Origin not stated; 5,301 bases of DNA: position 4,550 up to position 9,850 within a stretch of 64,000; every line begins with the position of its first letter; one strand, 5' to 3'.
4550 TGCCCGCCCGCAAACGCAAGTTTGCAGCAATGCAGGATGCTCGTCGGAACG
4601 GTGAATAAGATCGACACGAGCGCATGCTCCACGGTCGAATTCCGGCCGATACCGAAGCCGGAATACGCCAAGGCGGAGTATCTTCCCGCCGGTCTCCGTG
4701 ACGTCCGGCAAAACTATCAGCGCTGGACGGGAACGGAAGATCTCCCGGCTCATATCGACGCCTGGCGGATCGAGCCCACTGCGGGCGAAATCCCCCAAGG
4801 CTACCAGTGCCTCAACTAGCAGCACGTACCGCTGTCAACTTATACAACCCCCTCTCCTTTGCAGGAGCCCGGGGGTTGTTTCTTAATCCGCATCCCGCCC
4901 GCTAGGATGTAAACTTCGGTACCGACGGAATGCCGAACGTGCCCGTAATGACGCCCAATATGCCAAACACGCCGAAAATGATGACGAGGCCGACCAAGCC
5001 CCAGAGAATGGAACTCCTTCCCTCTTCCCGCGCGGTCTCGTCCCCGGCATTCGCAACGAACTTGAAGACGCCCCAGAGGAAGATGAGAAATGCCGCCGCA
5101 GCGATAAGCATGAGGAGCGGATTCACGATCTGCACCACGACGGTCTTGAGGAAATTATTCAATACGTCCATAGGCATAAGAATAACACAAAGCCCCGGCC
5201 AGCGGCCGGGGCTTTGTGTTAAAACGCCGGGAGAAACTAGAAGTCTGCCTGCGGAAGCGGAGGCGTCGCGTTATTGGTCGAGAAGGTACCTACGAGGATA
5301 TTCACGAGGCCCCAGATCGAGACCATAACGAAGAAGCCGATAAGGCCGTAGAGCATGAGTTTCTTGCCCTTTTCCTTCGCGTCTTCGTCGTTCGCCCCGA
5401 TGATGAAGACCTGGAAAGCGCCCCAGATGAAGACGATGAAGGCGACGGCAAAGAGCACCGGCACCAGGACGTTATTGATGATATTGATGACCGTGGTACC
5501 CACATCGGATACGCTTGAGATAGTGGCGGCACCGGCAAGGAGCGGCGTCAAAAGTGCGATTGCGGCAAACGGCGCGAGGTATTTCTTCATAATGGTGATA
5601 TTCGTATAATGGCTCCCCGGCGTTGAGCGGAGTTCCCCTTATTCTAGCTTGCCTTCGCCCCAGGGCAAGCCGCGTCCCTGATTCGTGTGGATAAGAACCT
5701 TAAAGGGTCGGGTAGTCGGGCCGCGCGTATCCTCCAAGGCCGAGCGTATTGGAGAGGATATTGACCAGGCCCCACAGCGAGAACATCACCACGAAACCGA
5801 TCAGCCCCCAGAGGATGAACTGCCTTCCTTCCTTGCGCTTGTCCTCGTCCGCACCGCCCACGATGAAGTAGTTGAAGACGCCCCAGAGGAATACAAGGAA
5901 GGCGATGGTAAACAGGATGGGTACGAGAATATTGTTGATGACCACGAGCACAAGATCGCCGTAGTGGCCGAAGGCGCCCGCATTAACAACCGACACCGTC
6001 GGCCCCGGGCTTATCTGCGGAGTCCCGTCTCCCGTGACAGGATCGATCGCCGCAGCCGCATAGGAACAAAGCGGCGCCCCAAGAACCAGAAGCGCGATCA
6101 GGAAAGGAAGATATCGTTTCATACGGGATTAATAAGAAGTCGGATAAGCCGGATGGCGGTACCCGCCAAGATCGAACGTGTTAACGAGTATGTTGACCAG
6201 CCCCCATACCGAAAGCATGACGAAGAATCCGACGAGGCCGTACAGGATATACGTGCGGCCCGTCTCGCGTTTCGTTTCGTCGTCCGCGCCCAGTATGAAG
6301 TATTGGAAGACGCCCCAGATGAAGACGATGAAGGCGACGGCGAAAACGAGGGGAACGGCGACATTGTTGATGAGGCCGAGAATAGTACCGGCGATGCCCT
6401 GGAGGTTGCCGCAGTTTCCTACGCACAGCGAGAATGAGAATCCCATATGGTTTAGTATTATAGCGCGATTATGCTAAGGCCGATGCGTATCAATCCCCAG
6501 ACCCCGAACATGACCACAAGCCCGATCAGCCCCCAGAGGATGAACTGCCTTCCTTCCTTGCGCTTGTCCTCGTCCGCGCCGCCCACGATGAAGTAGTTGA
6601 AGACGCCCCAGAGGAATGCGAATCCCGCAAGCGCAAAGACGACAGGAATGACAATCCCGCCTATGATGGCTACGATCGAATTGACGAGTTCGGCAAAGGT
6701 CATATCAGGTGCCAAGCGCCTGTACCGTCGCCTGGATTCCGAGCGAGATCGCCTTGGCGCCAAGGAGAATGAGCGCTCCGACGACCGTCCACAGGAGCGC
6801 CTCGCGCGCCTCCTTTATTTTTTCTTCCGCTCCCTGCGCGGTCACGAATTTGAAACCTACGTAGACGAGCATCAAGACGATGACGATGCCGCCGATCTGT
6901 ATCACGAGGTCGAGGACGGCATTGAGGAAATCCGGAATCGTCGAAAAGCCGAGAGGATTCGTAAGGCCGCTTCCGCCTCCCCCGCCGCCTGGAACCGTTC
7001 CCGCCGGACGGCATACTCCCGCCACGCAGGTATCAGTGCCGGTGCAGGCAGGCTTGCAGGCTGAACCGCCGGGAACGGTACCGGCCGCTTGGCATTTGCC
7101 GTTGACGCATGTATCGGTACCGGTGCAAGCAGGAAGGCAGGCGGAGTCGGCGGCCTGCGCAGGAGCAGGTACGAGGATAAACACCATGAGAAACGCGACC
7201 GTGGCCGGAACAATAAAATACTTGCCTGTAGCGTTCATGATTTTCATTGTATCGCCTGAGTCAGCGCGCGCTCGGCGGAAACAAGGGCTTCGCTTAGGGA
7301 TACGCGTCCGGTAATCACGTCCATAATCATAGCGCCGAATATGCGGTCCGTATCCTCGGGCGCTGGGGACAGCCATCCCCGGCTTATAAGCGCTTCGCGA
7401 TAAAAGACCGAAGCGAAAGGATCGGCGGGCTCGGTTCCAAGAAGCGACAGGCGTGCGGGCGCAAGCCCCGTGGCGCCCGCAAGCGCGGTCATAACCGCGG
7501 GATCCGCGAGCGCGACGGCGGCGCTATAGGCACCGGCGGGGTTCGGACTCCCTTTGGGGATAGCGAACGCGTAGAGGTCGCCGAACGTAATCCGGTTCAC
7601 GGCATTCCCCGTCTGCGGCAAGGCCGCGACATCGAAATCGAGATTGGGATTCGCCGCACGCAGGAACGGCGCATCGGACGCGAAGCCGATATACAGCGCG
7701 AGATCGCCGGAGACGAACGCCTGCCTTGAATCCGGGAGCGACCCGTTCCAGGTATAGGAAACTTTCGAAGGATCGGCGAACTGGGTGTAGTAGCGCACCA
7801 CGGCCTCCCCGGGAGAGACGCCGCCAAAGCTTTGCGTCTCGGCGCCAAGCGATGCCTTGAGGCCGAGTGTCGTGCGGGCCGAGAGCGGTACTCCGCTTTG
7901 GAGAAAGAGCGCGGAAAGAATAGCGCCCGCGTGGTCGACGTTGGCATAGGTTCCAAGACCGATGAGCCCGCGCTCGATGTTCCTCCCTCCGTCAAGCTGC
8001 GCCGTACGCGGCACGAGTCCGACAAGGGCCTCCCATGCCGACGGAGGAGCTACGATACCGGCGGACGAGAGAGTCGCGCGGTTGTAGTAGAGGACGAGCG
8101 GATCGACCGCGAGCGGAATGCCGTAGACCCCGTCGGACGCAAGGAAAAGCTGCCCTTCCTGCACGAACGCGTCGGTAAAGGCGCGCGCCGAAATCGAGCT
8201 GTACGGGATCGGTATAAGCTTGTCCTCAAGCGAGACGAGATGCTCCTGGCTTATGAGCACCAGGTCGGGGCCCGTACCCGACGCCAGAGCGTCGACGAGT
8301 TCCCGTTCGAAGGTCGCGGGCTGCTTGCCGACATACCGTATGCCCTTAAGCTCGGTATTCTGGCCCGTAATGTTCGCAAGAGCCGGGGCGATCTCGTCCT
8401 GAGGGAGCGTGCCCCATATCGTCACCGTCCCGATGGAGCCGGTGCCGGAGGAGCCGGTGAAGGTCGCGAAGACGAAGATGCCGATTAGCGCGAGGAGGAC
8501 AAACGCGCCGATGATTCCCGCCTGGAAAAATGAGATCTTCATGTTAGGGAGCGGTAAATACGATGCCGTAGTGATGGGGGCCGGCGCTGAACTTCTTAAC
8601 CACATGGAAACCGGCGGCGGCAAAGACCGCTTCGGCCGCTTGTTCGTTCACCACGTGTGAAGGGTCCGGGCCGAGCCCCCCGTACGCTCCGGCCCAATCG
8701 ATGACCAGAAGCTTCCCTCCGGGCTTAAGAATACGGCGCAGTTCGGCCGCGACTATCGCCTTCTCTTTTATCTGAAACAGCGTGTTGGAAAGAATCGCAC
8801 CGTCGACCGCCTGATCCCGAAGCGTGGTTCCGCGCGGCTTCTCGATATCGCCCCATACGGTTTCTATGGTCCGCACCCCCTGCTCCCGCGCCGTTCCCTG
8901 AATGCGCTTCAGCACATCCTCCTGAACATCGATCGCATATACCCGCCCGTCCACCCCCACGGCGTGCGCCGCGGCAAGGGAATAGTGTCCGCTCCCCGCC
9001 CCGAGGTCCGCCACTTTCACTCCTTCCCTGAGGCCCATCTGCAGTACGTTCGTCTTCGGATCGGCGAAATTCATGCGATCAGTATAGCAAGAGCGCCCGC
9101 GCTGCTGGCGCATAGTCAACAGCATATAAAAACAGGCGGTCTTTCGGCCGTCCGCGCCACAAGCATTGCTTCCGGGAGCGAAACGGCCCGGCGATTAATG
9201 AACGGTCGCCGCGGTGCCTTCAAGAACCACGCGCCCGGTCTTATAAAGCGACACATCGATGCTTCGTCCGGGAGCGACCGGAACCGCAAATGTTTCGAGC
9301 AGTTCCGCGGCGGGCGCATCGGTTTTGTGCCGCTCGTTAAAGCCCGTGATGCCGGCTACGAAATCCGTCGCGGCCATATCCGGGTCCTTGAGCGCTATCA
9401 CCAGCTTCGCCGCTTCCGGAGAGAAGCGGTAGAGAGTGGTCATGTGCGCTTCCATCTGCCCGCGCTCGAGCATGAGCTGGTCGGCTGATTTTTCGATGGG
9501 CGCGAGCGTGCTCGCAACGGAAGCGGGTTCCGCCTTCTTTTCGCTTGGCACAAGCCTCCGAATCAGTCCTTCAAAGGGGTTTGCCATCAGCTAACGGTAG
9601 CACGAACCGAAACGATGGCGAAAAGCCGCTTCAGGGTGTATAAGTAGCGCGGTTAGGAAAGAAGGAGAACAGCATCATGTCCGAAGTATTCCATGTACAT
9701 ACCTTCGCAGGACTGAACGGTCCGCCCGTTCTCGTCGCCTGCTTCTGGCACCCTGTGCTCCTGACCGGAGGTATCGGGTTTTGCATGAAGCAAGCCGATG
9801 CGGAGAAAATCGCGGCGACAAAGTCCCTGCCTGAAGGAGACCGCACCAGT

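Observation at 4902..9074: Operon of a methyltransferase, a solute-binding protein and six tandem VirB2/TrbC-like pilin-like paralogs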

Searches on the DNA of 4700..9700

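Call 95: search_rna_families(source=window, start=4700, end=9700, threshold=evalue, max_evalue=1)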
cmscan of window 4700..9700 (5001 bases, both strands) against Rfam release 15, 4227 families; matches with E-value up to 1: 1.
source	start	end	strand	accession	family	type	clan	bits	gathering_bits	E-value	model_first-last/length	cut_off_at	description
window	5181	5253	-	RF01772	rnk_pseudo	Cis-reg; leader;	-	27.5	55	0.12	1-108/108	no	Pseudomonas rnk leader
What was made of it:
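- Tried and rejected: There was only one sub-threshold chance hit (call 95).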

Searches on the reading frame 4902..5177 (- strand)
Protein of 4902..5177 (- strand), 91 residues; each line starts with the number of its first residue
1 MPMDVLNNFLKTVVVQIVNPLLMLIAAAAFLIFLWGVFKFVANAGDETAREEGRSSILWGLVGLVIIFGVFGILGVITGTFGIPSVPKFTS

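Call 3: search_protein_families(library=pfam, max_evalue=1, proteins=[window:4902-5177:-])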
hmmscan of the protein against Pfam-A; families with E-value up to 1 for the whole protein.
window:4902-5177:- (91 aa): 5 families
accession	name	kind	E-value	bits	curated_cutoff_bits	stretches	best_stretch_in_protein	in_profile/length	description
PF18895.5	T4SS_pilin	-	2e-08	34.6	26.6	1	10-77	5-71/71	Type IV secretion system pilin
PF00335.26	Tetraspanin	-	0.11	12.6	32.1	1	14-77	4-69/225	Tetraspanin family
PF10661.14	EssA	-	0.14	12.5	24.1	1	41-77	106-143/147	WXG100 protein secretion system (Wss), protein EssA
PF04246.17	RseC_MucC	-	0.38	11.1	24.4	1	8-71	62-111/130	Positive regulator of sigma(E), RseC/MucC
PF07332.16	Phage_holin_3_6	-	0.53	10.8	28.4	1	18-83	34-91/116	Putative Actinobacterial Holin-X, holin superfamily III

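Call 4: search_protein_families(library=ncbifam, max_evalue=1, proteins=[window:4902-5177:-])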
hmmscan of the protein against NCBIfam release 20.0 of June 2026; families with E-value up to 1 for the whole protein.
window:4902-5177:- (91 aa): 4 families
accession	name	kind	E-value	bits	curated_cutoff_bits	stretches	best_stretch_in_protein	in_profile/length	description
NF045849.1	ICE_MMCAP2_0565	equivalog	5.8e-11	41.9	40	1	11-80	10-79/80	Mbov_0395 family pilin-like conjugal transfer protein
NF038300.1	EPS_HpsL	equivalog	0.041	12.4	640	1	15-74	142-202/534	hormogonium polysaccharide biosynthesis protein HpsL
TIGR02866.1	CoxB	equivalog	0.055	13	147.7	1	20-73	18-74/202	cytochrome c oxidase subunit II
NF038018.1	qmoC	equivalog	0.089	12.2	300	0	43-73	213-243/360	quinone-interacting membrane-bound oxidoreductase complex subunit QmoC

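Call 84: search_protein_representatives(alignment_id=A1)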
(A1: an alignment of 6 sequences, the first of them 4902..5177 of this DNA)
Query: 6 sequences, 120 profile positions. Proteins with E-value up to 0.001 (for the whole library): 25410; up to 1e-10: 5148; up to 1e-30: 57. The best 150 are listed.
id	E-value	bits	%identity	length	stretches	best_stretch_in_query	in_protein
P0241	1.7e-51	189.3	-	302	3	21-115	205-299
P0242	5.5e-50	184.5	-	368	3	14-119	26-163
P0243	1.5e-49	183.1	-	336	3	23-116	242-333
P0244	1.0e-47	177.1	-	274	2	24-115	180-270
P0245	2.1e-42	160.0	-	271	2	21-116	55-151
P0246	5.6e-42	158.6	-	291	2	18-115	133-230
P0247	6.5e-42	158.4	-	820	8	16-103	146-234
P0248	7.0e-42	158.3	-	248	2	13-115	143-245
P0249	1.4e-41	157.3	-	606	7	40-94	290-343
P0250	2.1e-41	156.8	-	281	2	23-107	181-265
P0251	4.1e-41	155.9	-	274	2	18-115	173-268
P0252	1.6e-40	153.9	-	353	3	4-109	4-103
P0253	4.9e-40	152.4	-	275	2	21-109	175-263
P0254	5.3e-40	152.3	-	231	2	27-109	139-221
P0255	8.1e-40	151.7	-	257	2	24-115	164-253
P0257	7.5e-39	148.6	-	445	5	36-101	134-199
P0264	3.2e-37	143.3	-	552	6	6-103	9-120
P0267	1.7e-36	141.0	-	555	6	26-105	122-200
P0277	7.7e-34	132.4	-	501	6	36-98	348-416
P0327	4.5e-29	117.0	-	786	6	29-104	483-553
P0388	3.4e-27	110.9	-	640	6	32-114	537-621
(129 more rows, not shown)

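Call 86: list_cluster_members(proteins=[P0264, P0267, P0277, P0247, P0249, P0388, P0327, P0241, P0257, P0242])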
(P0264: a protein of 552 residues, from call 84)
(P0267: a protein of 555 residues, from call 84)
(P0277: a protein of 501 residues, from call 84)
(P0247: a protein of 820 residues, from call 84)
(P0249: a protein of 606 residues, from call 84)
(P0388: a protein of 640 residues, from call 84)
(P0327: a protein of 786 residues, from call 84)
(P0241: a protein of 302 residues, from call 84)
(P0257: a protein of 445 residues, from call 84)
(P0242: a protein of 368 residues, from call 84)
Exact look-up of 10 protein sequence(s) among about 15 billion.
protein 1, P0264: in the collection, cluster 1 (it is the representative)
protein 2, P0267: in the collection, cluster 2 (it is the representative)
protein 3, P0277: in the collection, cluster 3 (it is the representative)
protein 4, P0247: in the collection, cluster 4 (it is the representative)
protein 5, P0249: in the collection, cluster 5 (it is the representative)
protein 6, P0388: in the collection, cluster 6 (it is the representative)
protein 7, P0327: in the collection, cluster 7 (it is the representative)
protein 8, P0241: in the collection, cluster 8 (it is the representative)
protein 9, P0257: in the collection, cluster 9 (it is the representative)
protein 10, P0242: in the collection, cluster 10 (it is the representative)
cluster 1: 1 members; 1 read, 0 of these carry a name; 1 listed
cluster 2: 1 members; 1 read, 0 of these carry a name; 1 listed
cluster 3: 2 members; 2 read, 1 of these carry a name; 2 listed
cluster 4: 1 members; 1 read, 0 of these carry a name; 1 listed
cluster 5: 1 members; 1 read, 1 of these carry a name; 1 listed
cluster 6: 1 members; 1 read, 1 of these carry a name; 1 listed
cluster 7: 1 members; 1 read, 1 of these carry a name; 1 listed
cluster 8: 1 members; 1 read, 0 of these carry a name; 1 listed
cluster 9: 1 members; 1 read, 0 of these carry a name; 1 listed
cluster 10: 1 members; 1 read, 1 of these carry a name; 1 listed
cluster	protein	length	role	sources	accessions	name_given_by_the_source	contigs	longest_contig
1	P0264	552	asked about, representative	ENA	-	-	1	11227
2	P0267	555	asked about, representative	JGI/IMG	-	-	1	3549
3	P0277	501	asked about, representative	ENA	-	-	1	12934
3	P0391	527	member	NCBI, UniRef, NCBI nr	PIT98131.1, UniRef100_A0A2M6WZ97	MAG: hypothetical protein COT71_02435 [Candidatus Andersenbacteria bacterium ... | Uncharacterized protein n=1 Tax=Candidatus Andersenbacteria bacterium ...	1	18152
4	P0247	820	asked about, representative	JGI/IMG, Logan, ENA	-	-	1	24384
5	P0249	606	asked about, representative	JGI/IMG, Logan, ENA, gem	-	hypothetical protein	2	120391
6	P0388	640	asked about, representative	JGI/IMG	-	hypothetical protein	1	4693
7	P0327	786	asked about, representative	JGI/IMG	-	hypothetical protein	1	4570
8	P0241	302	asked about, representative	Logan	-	-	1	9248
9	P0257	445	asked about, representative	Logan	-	-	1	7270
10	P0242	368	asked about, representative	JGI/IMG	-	uncharacterized protein with PQ loop repeat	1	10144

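Call 89: find_homologous_proteins(query=P0277, max_evalue=1e-10)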
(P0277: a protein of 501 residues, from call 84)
Query P0277 (501 aa): 15 proteins with E <= 1e-10 among 8000 candidates.
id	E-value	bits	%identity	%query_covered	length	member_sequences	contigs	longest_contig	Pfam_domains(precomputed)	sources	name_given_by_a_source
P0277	0.0e+0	1027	100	100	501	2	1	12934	PF18895.6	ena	-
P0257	1.6e-105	372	47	79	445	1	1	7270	PF18895.6,PF04956.19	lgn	-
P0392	2.5e-86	309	45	59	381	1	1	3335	PF18895.6,PF02322.21,PF04956.19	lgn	-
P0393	7.4e-74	268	41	64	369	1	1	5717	PF04290.19,PF18895.6,PF02322.21,PF04956.19,PF27259.1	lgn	-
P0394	7.5e-71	258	35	58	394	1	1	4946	PF18895.6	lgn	-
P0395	6.6e-66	241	45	56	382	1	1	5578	PF18895.6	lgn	-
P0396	2.0e-61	227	36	77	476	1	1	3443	PF18895.6,PF19607.5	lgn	-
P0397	4.1e-58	216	43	63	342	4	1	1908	PF18895.6,PF01554.24,PF04956.19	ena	-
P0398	2.2e-56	210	37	40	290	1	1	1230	PF18895.6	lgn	-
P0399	2.0e-50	190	39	66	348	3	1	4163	PF18895.6,PF04956.19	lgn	-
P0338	3.8e-47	180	37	58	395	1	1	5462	PF18895.6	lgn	-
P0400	5.8e-47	179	40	45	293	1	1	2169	PF18895.6,PF04956.19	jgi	jgi:cell division protein FtsW (lipid II flippase)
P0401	1.6e-31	128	36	45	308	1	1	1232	PF18895.6,PF04956.19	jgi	jgi:threonine/homoserine/homoserine lactone efflux protein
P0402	5.1e-20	90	33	45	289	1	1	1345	PF18895.6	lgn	-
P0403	2.3e-19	88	30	42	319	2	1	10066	PF18895.6,PF04956.19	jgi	-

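Call 90: find_encoding_contigs(protein=P0277, flank=10000, max_places=2)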
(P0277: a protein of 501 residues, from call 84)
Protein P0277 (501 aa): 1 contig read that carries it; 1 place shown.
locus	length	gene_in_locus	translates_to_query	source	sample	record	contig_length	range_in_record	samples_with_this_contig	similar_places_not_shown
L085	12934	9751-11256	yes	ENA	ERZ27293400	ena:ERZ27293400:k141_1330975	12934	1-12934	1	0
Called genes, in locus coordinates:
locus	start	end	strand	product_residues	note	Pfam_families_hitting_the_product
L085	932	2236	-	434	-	PF00575:S1, PF23459:S1_RRP5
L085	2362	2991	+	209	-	PF13483:Lactamase_B_3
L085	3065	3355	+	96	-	-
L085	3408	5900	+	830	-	PF00521:DNA_topoisoIV, PF03989:DNA_gyraseA_C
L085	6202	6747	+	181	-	PF01135:PCMT (weak), PF01209:Ubie_methyltran, PF06325:PrmA (weak), PF13847:Methyltransf_31, PF08241:Methyltransf_11, PF08242:Methyltransf_12 (weak), PF13649:Methyltransf_25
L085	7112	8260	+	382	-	PF01547:SBP_bac_1, PF13416:SBP_bac_8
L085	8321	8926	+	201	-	PF18895:T4SS_pilin (faint)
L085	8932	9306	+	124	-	PF18895:T4SS_pilin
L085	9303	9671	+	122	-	PF18895:T4SS_pilin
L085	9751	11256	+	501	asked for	PF18895:T4SS_pilin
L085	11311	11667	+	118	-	PF18895:T4SS_pilin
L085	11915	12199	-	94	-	-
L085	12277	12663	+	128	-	PF18895:T4SS_pilin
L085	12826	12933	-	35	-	?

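Call 91: find_encoding_contigs(protein=P0257, flank=10000, max_places=1)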
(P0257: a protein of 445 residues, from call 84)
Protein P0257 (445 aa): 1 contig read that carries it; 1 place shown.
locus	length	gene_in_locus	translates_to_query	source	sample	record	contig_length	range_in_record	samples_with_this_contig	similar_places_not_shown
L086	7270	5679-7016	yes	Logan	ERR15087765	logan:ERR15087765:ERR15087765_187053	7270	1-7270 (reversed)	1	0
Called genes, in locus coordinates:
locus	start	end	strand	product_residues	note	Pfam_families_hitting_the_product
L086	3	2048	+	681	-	?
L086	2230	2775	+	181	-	PF01135:PCMT (weak), PF01209:Ubie_methyltran, PF06325:PrmA (weak), PF13847:Methyltransf_31, PF08241:Methyltransf_11, PF08242:Methyltransf_12, PF13649:Methyltransf_25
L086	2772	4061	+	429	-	PF01547:SBP_bac_1, PF13416:SBP_bac_8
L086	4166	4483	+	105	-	PF18895:T4SS_pilin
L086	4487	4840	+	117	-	-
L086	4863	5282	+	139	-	PF18895:T4SS_pilin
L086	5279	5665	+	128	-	PF18895:T4SS_pilin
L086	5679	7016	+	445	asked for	PF04956:TrbC (faint), PF18895:T4SS_pilin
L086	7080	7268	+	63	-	?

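Call 92: find_encoding_contigs(protein=P0403, flank=10000, max_places=1)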
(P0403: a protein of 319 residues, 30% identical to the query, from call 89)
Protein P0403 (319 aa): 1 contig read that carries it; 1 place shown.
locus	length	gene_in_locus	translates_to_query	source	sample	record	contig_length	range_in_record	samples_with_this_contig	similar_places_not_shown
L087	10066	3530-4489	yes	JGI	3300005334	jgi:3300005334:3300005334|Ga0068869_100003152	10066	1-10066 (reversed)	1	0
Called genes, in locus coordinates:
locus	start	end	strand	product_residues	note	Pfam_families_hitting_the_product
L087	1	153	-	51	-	?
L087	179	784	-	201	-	-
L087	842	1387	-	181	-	PF02357:NusG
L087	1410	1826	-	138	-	PF00584:SecE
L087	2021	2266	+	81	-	-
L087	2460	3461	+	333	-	PF04956:TrbC (faint), PF18895:T4SS_pilin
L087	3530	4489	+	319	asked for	PF04956:TrbC (faint), PF18895:T4SS_pilin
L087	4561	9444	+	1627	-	PF18895:T4SS_pilin, PF22352:K319L-like_PKD (faint), PF18911:PKD_4, PF00801:PKD (weak), PF18911:PKD_4 (weak), PF00801:PKD, PF18911:PKD_4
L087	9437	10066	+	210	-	?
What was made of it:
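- Elsewhere a PKD-repeat giant is fused to the hairpin (call 92).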

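Call 96: search_protein_families(library=padloc, max_evalue=0.001, proteins=[window:4902-5177:-])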
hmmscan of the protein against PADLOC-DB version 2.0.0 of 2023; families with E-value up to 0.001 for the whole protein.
window:4902-5177:- (91 aa): 0 families
